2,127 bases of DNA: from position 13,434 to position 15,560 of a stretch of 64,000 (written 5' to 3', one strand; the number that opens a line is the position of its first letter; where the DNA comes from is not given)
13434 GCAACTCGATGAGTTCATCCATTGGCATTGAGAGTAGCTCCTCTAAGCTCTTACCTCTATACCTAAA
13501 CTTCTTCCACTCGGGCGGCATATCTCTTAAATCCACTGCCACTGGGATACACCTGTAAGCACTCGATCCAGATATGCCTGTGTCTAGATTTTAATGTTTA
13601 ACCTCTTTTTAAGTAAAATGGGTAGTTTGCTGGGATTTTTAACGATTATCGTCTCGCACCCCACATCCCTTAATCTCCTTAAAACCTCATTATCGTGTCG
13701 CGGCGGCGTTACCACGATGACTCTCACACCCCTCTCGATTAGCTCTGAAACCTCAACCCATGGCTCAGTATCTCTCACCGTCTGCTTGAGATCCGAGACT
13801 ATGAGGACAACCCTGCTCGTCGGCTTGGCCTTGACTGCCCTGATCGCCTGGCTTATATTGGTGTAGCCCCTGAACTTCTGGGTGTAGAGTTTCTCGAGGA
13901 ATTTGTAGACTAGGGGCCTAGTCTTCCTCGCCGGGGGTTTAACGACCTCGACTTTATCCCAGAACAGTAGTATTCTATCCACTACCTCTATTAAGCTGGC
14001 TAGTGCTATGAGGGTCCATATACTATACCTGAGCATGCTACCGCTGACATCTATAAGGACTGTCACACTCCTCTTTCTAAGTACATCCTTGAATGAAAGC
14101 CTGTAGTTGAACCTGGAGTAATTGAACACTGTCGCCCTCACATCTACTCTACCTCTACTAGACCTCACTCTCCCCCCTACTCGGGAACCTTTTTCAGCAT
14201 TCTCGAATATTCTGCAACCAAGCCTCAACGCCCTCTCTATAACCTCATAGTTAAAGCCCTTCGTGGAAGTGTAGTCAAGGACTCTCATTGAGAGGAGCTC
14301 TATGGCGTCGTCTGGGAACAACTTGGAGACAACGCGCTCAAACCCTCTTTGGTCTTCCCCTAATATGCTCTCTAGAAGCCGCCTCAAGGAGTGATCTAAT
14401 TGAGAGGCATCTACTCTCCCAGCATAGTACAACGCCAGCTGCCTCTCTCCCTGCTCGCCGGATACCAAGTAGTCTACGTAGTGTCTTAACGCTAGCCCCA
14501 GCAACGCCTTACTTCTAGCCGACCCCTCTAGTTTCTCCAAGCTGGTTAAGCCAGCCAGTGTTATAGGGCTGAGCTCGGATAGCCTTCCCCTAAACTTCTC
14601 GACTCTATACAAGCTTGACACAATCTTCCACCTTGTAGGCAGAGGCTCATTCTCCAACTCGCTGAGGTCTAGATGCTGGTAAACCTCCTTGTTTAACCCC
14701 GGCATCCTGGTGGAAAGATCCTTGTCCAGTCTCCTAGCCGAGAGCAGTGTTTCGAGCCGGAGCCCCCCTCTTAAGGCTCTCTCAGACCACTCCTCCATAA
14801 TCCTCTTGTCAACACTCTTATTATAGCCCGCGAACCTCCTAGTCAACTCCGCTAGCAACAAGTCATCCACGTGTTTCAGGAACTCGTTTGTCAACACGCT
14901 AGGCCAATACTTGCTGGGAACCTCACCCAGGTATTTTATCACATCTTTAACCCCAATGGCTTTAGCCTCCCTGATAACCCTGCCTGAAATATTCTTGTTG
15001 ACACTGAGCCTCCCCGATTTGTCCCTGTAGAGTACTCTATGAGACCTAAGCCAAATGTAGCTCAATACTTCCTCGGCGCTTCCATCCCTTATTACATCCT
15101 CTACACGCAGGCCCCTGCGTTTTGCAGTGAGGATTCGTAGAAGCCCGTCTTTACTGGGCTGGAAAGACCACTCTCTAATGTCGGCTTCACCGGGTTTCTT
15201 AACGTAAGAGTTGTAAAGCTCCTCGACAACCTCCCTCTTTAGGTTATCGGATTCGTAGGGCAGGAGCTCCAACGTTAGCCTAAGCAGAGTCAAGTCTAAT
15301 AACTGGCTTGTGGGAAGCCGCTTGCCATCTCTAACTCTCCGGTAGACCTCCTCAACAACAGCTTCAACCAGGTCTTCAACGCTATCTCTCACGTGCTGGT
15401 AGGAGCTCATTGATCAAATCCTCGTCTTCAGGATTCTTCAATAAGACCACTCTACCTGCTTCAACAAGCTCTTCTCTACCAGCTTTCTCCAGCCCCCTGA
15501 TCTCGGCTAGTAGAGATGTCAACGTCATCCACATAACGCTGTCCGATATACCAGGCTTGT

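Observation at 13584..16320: MoxR-like AAA+ ATPase plus VWA/MIDAS protein inserted inside the ribosomal protein operon between L2 and S19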

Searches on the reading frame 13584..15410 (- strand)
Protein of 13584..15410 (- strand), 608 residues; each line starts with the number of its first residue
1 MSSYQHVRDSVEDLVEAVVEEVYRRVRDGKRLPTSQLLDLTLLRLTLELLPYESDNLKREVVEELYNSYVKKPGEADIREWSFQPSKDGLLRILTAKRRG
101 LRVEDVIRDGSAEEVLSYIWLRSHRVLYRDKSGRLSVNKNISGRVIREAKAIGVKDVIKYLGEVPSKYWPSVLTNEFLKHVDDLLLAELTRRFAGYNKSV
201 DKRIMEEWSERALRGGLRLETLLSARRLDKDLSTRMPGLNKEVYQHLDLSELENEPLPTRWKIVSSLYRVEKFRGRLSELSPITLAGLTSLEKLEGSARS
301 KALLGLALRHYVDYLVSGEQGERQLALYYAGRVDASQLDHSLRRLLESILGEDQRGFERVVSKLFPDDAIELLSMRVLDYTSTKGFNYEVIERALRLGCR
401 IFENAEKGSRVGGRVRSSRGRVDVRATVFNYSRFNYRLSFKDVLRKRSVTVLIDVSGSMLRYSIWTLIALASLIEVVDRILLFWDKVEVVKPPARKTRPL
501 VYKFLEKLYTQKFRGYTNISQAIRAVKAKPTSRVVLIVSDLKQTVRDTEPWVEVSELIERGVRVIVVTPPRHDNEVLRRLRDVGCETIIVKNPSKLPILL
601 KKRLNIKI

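Call 3: search_protein_families(library=pfam, proteins=[window:13584-15410:-], max_evalue=0.01)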
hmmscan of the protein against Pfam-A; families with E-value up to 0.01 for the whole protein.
window:13584-15410:- (608 aa): 1 family
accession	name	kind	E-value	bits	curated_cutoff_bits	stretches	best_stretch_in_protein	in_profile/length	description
PF05762.20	VWA_CoxE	-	1.3e-14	54.6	26.4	1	414-571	19-191/222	VWA domain containing CoxE-like protein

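Call 4: search_protein_families(library=ncbifam, proteins=[window:13584-15410:-], max_evalue=0.1)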
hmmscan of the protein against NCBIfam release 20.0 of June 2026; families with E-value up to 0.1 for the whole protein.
window:13584-15410:- (608 aa): 0 families

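Call 5: search_protein_families(library=padloc, proteins=[window:13584-15410:-], max_evalue=0.1)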
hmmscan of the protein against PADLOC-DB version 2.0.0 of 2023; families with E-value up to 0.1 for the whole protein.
window:13584-15410:- (608 aa): 0 families

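Call 7: find_homologous_proteins(query=window:13584-15410:-)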
Query window:13584-15410:- (608 aa): 6 proteins with E <= 0.001 among 8000 candidates.
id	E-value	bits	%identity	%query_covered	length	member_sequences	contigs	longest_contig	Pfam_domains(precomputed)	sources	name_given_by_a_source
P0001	0.0e+0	1301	99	100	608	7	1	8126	PF05762.21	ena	-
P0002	0.0e+0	1205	90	100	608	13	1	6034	PF05762.21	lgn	-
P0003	9.0e-213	726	54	100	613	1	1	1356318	PF05762.21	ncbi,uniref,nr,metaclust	ncbi:hypothetical protein TCELL_0329 [Thermogladius calderae 1633]|uniref:VWFA domain-containing pro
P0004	5.4e-211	720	54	100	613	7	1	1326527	PF05762.21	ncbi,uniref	ncbi:VWA domain-containing protein [Thermogladius sp. KZ2Tp1]|uniref:vWA domain-containing protein n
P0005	8.6e-188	644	56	86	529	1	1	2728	PF05762.21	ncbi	ncbi:MAG: vWA domain-containing protein, partial [Thermogladius sp.]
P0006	3.4e-170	586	47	100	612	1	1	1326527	PF05762.21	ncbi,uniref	ncbi:VWA domain-containing protein [Thermogladius sp. 4427co]|uniref:vWA domain-containing protein n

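Call 8: find_encoding_contigs(protein=P0003, flank=8000, max_places=3)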
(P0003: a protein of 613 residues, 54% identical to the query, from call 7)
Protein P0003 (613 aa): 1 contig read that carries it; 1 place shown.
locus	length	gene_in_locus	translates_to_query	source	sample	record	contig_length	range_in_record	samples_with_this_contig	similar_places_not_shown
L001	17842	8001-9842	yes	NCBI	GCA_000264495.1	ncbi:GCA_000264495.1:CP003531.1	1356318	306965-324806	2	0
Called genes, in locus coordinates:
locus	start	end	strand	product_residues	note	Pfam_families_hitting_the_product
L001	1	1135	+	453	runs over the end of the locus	PF27251:CedA1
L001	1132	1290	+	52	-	-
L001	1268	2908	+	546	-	PF01935:DUF87 (faint), PF01580:FtsK_SpoIIIE (faint), PF05872:HerA_C (faint), PF12846:AAA_10 (faint)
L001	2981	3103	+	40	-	-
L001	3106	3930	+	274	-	PF02598:Methyltrn_RNA_3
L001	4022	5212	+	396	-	PF00297:Ribosomal_L3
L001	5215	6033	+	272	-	PF00573:Ribosomal_L4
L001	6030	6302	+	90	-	PF00276:Ribosomal_L23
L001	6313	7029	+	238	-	PF00181:Ribosomal_L2_N (weak), PF03947:Ribosomal_L2_C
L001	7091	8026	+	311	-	PF07728:AAA_5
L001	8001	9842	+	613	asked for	PF05762:VWA_CoxE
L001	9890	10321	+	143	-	PF00203:Ribosomal_S19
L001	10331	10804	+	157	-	PF00237:Ribosomal_L22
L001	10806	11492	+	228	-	PF07650:KH_2, PF00189:Ribosomal_S3_C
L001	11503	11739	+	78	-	PF00831:Ribosomal_L29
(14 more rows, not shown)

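Call 9: find_encoding_contigs(protein=P0006, flank=8000, max_places=3)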
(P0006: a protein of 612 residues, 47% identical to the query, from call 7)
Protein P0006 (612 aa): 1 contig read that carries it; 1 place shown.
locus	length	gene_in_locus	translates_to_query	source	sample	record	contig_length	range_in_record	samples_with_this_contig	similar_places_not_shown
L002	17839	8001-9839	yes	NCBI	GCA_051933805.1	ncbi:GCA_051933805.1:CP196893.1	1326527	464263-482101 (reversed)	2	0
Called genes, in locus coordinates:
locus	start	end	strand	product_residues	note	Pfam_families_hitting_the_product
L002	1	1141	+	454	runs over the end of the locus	PF27251:CedA1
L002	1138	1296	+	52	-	-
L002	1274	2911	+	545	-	PF01935:DUF87 (faint), PF01580:FtsK_SpoIIIE (faint), PF05872:HerA_C (weak), PF12846:AAA_10 (faint)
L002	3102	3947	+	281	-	PF02598:Methyltrn_RNA_3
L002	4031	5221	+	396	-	PF00297:Ribosomal_L3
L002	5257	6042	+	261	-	PF00573:Ribosomal_L4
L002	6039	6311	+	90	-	PF00276:Ribosomal_L23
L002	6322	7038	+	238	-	PF00181:Ribosomal_L2_N (weak), PF03947:Ribosomal_L2_C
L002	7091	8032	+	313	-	PF07728:AAA_5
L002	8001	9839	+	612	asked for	PF05762:VWA_CoxE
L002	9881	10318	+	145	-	PF00203:Ribosomal_S19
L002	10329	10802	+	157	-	PF00237:Ribosomal_L22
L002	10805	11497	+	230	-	PF07650:KH_2, PF00189:Ribosomal_S3_C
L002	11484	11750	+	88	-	PF00831:Ribosomal_L29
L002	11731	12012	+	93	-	PF01868:RNase_P-MRP_p29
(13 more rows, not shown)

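Call 36: search_solved_structures(query=A1, max_evalue=1)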
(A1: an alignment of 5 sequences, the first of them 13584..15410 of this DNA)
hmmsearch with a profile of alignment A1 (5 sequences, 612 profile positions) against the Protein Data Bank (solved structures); distinct sequences matched with E-value up to 1: 1.
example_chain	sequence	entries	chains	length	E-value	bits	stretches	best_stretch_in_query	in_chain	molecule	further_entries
3dli_A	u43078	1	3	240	0.01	17.7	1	151-198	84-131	methyltransferase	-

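Call 39: find_homologous_proteins(query=A3, max_evalue=0.001)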
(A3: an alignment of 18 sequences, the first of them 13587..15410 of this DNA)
Query A3 (18 sequences) (608 aa, profile of the alignment): 8 proteins with E <= 0.001 among 8000 candidates.
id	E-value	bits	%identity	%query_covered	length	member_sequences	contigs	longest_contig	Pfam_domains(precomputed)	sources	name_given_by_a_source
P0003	6.0e-186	638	54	100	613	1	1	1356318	PF05762.21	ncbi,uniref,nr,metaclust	ncbi:hypothetical protein TCELL_0329 [Thermogladius calderae 1633]|uniref:VWFA domain-containing pro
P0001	4.0e-184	632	99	100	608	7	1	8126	PF05762.21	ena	-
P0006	6.9e-184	631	47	100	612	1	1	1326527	PF05762.21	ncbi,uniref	ncbi:VWA domain-containing protein [Thermogladius sp. 4427co]|uniref:vWA domain-containing protein n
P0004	9.2e-176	605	54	100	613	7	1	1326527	PF05762.21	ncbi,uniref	ncbi:VWA domain-containing protein [Thermogladius sp. KZ2Tp1]|uniref:vWA domain-containing protein n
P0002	1.4e-174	601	90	100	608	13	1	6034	PF05762.21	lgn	-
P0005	5.9e-160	552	56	86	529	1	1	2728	PF05762.21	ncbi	ncbi:MAG: vWA domain-containing protein, partial [Thermogladius sp.]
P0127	2.9e-7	48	27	29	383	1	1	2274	PF13519.13,PF05762.21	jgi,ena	-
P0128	8.2e-7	46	22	26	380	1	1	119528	PF13519.13,PF05762.21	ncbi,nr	ncbi:MAG: VWA domain-containing protein [Acetatifactor sp.]|nr:VWA domain-containing protein [Acetat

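Call 55: search_protein_representatives(alignment_id=A1)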
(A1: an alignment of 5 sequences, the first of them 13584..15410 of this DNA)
Query: 5 sequences, 612 profile positions. Proteins with E-value up to 0.001 (for the whole library): 114; up to 1e-10: 104; up to 1e-30: 28. The best 114 are listed.
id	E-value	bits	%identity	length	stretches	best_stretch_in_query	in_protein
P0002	0.0e+00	1143.8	-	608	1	1-612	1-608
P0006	0.0e+00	1019.1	-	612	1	1-612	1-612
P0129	6.7e-122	424.6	-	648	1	10-612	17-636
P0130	1.1e-117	410.8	-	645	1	11-612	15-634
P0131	1.2e-114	400.7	-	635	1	21-611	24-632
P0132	6.5e-114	398.3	-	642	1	9-612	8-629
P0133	8.2e-114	397.9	-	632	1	8-610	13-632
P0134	1.5e-112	393.8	-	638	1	5-608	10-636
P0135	1.1e-111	390.9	-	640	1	9-612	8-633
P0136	6.8e-108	378.4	-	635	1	11-612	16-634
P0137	1.0e-104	367.9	-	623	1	5-592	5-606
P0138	3.9e-99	349.4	-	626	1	10-607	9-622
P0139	2.6e-93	330.2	-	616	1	30-593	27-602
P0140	3.8e-90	319.8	-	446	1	245-612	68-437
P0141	1.2e-89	318.1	-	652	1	27-612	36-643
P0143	1.1e-74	268.7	-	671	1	99-611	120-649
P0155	2.8e-28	115.4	-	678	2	294-600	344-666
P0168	1.5e-23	99.8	-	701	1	345-606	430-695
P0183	8.8e-21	90.7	-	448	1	270-576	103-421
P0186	7.3e-20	87.6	-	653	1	99-606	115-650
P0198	6.5e-18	81.2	-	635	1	29-599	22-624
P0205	3.0e-17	79.0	-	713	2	414-601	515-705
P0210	3.1e-16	75.7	-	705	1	237-598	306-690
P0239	2.6e-04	36.2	-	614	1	441-606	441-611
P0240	7.2e-04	34.8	-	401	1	389-496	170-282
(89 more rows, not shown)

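Call 56: predict_structure(alignment_id=A1)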
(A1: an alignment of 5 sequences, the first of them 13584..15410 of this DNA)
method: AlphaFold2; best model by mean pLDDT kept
length: 608 residues; sequences in the alignment: 5
mean_pLDDT: 60.2   pTM: 0.38
mean pLDDT of the five models: 60.2, 57.2, 56.1, 53.7, 50.0
residues with pLDDT >= 90: 17; 70-90: 189; 50-70: 231; < 50: 171
segments of 3 or more residues with pLDDT < 50: 1-5, 48-53, 72-79, 224-228, 351-446, 458-461, 471-475, 486-513, 606-608
pLDDT, mean of each block of 10 residues (from residue 1): 46 62 61 52 50 53 57 44 82 68 80 90 87 81 76 89 90 87 80 82 80 58 49 57 62 63 74 79 77 84 76 57 64 68 59 38 29 29 35 40 34 32 32 28 41 57 51 51 45 35 41 55 62 54 55 74 69 71 75 61 50
secondary structure, 60 per line:
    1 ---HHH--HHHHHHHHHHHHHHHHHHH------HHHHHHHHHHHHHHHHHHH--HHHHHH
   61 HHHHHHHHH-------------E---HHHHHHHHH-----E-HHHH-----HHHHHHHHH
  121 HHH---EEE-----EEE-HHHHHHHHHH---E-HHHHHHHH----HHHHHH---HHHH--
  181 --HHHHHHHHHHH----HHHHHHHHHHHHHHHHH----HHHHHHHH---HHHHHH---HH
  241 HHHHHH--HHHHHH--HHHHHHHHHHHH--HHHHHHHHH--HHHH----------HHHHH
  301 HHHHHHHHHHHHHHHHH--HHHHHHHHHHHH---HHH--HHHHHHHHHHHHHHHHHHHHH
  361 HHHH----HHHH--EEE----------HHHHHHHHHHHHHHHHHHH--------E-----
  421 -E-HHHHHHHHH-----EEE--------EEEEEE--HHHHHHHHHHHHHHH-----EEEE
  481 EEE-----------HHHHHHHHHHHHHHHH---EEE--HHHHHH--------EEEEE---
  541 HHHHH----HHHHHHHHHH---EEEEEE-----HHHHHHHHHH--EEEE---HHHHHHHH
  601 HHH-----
elements in order: H9-27 H34-52 H55-69 H87-95 H103-106 H112-123 E127-129 E135-137 H139-148 H154-161 H166-171 H175-178 H183-193 H198-214 H219-226 H230-235 H239-246 H249-254 H257-268 H271-279 H282-285 H296-317 H320-331 H340-364 H369-372 E375-377 H388-406 H424-432 E438-440 E449-454 H457-471 E477-483 H495-510 E514-516 H519-524 E533-537 H541-545 H550-559 E563-568 H574-583 E586-589 H593-603

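Call 70: list_cluster_members(proteins=[P0143, P0155, P0168, P0186, P0198, P0205, P0210, P0183, P0239, P0240])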
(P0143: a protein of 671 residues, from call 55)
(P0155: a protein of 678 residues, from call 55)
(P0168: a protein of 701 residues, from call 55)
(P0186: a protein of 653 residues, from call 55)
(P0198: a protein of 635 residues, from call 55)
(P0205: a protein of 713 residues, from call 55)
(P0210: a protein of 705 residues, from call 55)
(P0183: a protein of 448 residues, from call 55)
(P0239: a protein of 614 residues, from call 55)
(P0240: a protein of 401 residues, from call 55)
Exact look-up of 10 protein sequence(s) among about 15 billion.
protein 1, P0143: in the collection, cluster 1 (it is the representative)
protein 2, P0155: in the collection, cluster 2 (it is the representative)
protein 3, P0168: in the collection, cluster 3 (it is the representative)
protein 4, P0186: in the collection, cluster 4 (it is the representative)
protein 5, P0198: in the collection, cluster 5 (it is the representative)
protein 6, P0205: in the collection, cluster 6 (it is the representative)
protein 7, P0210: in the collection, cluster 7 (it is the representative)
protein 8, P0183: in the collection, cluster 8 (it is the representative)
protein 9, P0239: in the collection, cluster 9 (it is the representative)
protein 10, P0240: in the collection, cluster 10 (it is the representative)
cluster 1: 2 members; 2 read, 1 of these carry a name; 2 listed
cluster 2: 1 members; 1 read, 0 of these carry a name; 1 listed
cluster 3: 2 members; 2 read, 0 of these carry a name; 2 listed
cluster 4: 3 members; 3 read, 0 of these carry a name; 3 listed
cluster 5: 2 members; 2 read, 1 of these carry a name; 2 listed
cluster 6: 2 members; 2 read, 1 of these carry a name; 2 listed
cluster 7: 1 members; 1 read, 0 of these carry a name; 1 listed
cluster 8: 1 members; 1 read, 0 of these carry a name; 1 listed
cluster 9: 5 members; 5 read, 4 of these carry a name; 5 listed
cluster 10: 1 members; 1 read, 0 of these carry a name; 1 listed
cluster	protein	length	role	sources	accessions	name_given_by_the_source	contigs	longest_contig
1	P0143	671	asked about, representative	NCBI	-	-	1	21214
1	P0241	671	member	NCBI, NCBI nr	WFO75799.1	VWA domain-containing protein [Desulfurococcaceae archaeon MEX13E-LK6-19]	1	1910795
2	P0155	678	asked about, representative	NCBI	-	-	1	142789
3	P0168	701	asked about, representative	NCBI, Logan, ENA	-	-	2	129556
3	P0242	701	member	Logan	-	-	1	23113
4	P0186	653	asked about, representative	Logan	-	-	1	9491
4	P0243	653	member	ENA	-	-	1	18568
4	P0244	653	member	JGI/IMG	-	-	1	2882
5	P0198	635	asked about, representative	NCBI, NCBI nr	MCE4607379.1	MAG: VWA domain-containing protein [Caldisphaeraceae archaeon] | VWA domain-containing protein [Caldisphaeraceae archaeon]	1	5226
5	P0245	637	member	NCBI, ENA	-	-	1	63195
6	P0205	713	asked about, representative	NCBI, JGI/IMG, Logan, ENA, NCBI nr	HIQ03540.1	MAG TPA: VWA domain-containing protein [Desulfurococcales archaeon] | VWA domain-containing protein [Desulfurococcales archaeon]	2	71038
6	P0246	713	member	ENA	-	-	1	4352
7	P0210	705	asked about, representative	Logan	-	-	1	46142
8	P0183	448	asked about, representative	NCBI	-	-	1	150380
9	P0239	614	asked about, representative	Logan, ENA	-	-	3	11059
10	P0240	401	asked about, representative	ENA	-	-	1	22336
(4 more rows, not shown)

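Call 71: predict_structure(alignment_id=A4)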
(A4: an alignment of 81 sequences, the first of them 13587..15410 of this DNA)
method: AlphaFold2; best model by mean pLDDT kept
length: 608 residues; sequences in the alignment: 81
mean_pLDDT: 88.5   pTM: 0.73
mean pLDDT of the five models: 88.5, 86.7, 86.6, 86.5, 85.8
residues with pLDDT >= 90: 395; 70-90: 148; 50-70: 55; < 50: 10
segments of 3 or more residues with pLDDT < 50: 72-78
pLDDT, mean of each block of 10 residues (from residue 1): 70 93 82 86 94 92 87 48 91 80 91 96 94 91 86 95 96 94 88 88 87 71 58 57 74 89 89 92 96 97 98 98 98 98 98 97 94 94 94 96 79 72 92 93 80 93 92 90 94 85 91 85 93 94 97 97 96 96 97 90 76
secondary structure, 60 per line:
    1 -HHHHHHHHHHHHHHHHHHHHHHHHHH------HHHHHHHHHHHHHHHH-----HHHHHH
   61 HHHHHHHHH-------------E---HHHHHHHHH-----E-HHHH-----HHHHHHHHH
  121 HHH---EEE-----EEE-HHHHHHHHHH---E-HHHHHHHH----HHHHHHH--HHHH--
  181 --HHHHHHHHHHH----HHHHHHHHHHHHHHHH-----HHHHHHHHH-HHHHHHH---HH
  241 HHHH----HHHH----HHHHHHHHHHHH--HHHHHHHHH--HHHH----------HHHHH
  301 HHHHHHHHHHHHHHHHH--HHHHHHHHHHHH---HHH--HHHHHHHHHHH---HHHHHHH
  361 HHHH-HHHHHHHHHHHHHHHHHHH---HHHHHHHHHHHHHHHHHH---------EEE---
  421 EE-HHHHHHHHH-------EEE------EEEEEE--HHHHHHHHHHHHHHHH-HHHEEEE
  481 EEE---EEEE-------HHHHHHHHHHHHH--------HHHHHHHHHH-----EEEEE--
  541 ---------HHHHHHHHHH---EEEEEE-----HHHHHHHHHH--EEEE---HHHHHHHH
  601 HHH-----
elements in order: H2-27 H34-49 H55-69 H87-95 H103-106 H112-123 E127-129 E135-137 H139-148 H154-161 H166-172 H175-178 H183-193 H198-213 H219-227 H229-235 H239-244 H249-252 H257-268 H271-279 H282-285 H296-317 H320-331 H340-350 H354-364 H366-384 H388-405 E415-417 H424-432 E440-442 E449-454 H457-472 E477-483 E487-490 H498-510 H519-528 E534-538 H550-559 E563-568 H574-583 E586-589 H593-603
